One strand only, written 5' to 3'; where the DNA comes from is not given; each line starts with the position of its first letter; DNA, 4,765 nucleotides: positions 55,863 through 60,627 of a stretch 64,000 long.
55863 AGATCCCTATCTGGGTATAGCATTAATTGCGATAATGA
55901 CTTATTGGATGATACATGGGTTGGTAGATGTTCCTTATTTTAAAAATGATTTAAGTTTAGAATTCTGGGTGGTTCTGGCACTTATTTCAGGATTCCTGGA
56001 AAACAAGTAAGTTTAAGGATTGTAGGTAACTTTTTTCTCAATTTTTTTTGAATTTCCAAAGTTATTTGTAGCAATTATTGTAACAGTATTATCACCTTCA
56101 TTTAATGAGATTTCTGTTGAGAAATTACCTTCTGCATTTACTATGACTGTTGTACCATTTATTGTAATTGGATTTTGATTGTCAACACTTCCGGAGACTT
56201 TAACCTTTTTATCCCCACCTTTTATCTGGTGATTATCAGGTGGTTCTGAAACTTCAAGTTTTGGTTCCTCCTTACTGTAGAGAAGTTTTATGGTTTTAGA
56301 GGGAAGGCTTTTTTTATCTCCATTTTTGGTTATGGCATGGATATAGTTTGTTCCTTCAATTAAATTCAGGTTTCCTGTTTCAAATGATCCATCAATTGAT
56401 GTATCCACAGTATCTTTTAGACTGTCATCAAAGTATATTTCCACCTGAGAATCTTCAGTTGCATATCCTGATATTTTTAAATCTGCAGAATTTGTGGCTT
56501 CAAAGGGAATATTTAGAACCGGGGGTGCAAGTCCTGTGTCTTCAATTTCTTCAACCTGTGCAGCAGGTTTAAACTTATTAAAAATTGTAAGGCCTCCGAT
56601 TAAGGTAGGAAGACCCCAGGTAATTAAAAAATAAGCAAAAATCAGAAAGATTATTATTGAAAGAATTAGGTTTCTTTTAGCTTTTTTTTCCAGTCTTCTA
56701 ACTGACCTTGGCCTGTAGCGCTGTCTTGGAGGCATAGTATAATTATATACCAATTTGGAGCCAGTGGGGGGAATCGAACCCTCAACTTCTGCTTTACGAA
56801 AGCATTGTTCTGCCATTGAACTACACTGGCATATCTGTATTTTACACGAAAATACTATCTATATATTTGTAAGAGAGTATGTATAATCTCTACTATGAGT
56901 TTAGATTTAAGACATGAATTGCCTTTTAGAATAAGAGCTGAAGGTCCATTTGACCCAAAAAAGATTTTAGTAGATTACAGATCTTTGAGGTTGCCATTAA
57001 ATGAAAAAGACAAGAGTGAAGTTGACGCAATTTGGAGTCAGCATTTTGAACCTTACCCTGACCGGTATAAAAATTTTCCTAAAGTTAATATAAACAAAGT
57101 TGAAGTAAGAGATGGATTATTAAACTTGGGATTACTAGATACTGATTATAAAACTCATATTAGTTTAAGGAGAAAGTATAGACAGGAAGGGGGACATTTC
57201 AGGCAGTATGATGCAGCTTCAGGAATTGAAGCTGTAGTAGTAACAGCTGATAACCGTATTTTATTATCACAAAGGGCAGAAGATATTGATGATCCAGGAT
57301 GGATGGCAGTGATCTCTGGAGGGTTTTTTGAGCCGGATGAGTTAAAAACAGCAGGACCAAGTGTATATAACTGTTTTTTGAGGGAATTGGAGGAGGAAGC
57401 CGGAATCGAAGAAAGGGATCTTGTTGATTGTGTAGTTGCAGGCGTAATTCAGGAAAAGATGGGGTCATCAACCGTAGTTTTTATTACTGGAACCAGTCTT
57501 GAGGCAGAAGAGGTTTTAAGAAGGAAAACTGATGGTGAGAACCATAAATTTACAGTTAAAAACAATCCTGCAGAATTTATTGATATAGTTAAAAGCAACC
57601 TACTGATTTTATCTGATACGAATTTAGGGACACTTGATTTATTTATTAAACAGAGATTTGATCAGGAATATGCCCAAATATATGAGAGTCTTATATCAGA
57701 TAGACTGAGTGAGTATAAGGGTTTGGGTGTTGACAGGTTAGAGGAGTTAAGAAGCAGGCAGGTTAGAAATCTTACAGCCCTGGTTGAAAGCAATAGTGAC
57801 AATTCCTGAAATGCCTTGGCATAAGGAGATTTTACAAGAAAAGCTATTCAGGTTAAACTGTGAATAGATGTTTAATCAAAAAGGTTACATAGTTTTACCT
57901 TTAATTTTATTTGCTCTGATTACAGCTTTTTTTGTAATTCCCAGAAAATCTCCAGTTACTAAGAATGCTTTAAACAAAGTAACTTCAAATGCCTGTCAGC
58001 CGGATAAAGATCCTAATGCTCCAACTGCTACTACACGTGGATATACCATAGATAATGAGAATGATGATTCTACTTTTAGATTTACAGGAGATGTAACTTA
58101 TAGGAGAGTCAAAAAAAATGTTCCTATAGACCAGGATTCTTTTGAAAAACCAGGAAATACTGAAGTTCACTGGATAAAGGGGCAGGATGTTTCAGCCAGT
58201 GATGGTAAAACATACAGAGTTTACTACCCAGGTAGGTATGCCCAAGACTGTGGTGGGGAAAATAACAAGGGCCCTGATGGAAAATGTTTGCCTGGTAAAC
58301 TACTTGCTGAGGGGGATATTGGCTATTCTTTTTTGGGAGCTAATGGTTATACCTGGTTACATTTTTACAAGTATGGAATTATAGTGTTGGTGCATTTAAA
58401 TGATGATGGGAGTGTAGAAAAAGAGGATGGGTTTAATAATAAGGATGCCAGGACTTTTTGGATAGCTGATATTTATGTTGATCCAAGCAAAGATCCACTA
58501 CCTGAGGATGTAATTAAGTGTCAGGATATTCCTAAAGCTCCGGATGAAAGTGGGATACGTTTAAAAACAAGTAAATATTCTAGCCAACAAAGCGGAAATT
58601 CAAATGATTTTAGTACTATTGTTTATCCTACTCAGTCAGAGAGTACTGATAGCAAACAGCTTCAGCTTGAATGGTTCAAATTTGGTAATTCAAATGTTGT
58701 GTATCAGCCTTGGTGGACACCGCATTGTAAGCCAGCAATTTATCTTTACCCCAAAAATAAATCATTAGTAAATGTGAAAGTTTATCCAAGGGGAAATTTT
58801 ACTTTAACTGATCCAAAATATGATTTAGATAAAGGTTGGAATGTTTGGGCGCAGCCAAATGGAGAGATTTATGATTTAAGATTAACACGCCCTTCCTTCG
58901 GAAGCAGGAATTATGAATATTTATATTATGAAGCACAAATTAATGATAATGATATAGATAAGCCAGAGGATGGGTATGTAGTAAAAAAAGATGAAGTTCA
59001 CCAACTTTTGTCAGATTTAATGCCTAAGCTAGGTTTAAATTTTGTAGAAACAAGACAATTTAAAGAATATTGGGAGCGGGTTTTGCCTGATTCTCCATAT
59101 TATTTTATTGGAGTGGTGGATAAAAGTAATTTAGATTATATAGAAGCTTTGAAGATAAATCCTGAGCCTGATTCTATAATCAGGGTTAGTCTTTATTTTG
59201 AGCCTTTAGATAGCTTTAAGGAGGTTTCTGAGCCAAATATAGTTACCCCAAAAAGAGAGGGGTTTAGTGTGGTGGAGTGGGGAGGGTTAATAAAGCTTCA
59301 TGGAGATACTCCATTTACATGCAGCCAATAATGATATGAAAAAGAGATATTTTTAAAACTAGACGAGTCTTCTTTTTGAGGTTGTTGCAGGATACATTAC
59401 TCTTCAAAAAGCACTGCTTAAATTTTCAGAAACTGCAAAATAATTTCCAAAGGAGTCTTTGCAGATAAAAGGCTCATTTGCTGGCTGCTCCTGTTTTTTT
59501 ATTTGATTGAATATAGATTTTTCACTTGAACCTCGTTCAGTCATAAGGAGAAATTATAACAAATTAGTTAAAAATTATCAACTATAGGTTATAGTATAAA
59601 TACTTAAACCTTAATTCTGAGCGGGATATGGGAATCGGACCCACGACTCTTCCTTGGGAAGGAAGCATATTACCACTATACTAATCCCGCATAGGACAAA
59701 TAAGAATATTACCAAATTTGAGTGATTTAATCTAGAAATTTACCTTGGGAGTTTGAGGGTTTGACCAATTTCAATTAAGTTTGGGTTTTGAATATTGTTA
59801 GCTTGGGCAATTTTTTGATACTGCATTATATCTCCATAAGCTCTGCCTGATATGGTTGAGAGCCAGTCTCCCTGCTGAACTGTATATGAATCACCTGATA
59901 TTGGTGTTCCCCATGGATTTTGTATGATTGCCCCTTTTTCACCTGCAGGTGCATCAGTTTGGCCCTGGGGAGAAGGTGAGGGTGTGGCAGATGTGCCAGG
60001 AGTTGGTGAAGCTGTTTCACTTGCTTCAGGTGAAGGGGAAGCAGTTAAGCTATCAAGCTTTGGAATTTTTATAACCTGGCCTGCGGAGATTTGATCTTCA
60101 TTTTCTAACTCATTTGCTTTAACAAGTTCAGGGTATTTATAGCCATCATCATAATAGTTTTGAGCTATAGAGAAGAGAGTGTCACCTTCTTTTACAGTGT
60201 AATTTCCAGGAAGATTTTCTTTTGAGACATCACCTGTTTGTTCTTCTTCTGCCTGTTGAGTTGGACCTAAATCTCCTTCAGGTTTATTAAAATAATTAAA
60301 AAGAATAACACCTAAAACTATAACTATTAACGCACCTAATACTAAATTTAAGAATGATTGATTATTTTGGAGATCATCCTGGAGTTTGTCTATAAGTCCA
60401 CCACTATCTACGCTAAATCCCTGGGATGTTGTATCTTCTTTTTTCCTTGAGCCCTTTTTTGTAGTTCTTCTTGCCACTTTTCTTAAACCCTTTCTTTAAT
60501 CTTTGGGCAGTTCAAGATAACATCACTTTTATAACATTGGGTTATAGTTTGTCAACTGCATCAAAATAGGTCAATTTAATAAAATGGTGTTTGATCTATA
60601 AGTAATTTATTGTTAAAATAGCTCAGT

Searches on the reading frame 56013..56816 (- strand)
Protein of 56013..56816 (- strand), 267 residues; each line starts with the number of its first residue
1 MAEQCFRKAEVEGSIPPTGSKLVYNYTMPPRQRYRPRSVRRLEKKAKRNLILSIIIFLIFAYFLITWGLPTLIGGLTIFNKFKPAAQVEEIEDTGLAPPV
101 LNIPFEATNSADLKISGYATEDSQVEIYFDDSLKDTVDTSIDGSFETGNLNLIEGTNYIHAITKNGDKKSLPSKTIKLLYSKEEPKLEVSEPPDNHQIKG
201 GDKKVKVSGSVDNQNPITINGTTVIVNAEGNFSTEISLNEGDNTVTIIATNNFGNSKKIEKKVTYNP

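Call 83: search_protein_families(library=pfam, proteins=[window:56013-56816:-], max_evalue=0.001)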
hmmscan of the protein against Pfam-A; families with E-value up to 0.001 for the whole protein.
window:56013-56816:- (267 aa): 1 family
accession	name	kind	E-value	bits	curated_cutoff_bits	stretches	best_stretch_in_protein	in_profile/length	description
PF09136.16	Glucodextran_B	-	5.4e-16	58.7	27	1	185-265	1-81/83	Glucodextranase, domain B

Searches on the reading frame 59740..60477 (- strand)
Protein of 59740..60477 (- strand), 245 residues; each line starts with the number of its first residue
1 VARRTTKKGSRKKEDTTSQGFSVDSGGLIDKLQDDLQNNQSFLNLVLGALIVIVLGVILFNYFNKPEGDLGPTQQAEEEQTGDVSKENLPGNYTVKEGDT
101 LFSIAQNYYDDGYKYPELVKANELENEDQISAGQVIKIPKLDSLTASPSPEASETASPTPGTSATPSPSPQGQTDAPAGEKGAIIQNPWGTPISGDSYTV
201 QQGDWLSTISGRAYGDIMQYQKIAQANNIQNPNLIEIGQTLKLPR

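Call 83: search_protein_families(library=pfam, proteins=[window:59740-60477:-], max_evalue=0.001)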
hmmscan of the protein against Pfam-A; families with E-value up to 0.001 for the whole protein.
window:59740-60477:- (245 aa): 4 families
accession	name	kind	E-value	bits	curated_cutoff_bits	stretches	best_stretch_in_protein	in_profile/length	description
PF01476.26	LysM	-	1.8e-26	92.3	20.9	2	93-139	1-43/43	LysM domain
PF23457.1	LysM2_NFP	-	1.1e-09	38.6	36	1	197-244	7-54/56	NFP LysM2 domain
PF23472.1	LysM2_CERK1_LYK3_4_5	-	1.7e-08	34.7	27.4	1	92-139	7-54/56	LYK3/4/5 LysM2 domain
PF23473.1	LysM3_LYK4_5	-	2.3e-06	28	29.3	0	93-130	5-38/48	LYK4/5 LysM3 domain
